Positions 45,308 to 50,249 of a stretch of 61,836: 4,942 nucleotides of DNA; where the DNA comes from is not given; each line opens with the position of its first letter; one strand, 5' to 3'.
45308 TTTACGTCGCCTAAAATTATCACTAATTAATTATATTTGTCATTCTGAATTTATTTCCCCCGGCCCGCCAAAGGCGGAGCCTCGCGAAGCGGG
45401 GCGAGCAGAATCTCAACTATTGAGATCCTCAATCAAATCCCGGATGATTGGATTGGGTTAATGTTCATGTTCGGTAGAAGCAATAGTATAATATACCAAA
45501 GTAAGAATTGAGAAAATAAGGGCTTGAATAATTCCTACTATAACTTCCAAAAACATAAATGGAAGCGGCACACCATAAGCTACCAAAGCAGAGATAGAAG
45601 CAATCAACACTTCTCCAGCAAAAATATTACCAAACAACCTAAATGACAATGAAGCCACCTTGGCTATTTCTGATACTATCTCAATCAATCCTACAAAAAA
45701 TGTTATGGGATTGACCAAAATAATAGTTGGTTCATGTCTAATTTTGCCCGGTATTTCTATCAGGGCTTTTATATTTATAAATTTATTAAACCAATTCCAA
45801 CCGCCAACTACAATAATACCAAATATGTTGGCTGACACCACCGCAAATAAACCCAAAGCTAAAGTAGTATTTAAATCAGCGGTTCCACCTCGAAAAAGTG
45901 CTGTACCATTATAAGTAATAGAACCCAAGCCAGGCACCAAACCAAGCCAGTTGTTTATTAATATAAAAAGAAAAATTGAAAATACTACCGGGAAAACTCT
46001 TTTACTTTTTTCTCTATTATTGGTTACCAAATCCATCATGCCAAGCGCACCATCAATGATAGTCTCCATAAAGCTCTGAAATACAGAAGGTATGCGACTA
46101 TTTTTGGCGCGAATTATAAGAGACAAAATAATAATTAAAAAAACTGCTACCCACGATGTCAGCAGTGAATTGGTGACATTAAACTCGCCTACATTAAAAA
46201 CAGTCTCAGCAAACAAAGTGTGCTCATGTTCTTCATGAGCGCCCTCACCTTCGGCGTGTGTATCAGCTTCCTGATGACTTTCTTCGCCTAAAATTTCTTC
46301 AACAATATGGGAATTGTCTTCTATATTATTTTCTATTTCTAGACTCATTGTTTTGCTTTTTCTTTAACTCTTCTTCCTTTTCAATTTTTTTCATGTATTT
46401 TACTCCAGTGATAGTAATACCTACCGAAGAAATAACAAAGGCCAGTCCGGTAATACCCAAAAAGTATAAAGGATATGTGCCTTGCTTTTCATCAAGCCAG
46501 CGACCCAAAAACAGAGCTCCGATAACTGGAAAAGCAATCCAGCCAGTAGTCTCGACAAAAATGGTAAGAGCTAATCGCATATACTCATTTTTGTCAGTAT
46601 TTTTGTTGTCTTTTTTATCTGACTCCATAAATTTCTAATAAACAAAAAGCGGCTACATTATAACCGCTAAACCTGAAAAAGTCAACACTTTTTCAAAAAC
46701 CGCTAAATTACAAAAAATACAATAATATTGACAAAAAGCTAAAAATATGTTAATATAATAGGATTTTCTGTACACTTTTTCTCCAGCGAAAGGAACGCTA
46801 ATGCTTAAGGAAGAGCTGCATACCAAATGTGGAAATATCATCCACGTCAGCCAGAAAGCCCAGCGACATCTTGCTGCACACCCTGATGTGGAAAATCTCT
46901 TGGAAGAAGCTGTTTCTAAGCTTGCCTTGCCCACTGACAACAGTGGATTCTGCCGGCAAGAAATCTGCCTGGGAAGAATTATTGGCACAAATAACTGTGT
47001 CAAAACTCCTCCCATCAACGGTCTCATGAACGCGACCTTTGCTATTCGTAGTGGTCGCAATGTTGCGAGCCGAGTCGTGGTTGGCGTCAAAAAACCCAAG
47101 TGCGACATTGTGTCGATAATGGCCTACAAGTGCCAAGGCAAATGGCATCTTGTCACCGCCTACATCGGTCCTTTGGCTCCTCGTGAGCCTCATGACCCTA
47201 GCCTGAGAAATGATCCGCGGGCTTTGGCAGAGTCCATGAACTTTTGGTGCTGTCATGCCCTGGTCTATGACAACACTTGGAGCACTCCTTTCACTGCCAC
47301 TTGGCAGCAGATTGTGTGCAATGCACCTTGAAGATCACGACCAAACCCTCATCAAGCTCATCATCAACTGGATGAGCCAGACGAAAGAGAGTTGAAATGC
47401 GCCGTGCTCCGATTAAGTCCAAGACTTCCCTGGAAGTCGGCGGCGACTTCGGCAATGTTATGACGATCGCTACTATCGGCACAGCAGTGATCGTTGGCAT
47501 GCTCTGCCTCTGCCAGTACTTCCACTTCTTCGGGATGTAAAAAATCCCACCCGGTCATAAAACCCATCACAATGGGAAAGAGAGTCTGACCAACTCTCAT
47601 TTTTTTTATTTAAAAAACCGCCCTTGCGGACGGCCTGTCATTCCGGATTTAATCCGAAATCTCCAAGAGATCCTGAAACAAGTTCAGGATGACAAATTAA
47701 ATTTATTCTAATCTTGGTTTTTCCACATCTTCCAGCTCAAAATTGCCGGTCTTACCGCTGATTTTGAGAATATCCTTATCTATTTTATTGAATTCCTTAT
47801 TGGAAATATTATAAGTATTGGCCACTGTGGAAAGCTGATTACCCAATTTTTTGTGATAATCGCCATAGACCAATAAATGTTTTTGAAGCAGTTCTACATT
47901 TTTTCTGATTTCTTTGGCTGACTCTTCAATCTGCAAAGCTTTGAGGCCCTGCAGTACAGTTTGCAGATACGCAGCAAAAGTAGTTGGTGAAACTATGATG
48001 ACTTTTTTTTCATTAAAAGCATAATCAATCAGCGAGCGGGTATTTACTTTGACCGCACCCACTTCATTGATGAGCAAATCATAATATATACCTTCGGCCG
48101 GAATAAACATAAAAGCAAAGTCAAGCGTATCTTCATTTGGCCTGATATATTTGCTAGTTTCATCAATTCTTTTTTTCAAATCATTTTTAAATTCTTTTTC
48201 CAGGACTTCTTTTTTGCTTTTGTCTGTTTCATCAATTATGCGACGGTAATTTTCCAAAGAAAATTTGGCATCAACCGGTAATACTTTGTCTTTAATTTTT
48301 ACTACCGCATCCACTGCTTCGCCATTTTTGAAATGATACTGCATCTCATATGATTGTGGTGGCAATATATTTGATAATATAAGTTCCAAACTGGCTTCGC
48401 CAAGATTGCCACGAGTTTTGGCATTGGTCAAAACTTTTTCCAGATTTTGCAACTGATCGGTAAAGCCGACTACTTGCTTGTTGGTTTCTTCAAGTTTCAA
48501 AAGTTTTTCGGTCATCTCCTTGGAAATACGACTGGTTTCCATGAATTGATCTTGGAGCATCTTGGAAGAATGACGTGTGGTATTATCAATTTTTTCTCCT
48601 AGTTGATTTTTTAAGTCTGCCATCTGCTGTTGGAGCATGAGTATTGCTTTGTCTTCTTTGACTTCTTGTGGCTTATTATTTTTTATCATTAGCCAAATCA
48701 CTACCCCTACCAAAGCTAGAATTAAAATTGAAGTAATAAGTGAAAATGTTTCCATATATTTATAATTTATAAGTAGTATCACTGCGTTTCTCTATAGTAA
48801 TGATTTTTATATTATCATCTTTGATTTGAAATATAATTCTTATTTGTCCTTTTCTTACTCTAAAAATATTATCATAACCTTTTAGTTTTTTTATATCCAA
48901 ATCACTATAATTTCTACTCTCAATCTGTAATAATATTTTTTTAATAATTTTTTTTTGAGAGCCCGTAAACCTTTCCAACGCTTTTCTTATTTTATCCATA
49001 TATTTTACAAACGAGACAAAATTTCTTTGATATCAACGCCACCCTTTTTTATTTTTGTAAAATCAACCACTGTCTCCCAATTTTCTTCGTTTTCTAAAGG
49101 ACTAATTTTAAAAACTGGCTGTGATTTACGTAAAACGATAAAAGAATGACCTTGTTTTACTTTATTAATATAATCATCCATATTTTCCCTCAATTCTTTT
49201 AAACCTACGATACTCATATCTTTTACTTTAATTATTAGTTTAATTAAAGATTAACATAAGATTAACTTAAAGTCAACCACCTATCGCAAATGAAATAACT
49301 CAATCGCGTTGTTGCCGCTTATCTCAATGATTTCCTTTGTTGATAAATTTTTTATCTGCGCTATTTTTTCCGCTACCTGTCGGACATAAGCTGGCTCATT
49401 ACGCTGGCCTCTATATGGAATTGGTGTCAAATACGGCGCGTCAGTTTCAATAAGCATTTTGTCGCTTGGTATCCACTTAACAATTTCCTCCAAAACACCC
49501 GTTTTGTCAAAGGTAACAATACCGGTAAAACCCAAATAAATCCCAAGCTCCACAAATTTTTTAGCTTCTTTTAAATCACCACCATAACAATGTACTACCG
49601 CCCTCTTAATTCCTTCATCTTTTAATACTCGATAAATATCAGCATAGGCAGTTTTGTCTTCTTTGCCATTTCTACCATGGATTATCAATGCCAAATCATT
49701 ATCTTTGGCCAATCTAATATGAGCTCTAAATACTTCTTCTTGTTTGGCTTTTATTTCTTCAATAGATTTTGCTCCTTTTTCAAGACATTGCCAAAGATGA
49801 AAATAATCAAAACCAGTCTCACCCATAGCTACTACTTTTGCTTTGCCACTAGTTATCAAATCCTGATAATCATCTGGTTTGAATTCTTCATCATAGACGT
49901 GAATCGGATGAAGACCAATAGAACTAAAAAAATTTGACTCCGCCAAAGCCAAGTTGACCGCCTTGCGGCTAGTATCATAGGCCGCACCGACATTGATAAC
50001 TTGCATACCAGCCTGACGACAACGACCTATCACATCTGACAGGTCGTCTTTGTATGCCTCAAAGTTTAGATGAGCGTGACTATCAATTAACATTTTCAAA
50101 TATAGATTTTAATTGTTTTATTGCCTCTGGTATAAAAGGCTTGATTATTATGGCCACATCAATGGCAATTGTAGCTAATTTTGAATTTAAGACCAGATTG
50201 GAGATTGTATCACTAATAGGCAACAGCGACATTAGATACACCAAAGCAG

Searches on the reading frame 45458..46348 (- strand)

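Call 49: search_protein_families(library=pfam, proteins=[window:45458-46348:-], max_evalue=0.0001)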
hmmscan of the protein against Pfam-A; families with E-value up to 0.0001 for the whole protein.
window:45458-46348:- (296 aa): 1 family
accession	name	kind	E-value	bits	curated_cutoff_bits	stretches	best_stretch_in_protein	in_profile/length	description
PF00119.25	ATP-synt_A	-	1.1e-39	137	33.9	1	63-287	2-216/217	ATP synthase A chain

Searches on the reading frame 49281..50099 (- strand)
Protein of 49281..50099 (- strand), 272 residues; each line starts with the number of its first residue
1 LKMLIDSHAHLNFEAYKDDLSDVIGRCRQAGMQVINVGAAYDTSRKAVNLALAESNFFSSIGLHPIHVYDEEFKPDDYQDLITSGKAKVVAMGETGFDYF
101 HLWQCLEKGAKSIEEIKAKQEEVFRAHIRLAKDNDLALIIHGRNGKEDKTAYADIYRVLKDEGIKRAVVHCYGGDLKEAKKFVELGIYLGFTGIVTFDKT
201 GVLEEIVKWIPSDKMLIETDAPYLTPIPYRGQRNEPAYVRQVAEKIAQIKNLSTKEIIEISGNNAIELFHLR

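Call 49: search_protein_families(library=pfam, proteins=[window:49281-50099:-], max_evalue=0.0001)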
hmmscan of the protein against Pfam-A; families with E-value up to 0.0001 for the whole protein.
window:49281-50099:- (272 aa): 1 family
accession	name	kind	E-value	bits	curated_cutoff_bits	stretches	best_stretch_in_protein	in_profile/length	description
PF01026.27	TatD_DNase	-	1.4e-69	234.7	27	1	5-270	1-253/253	TatD related DNase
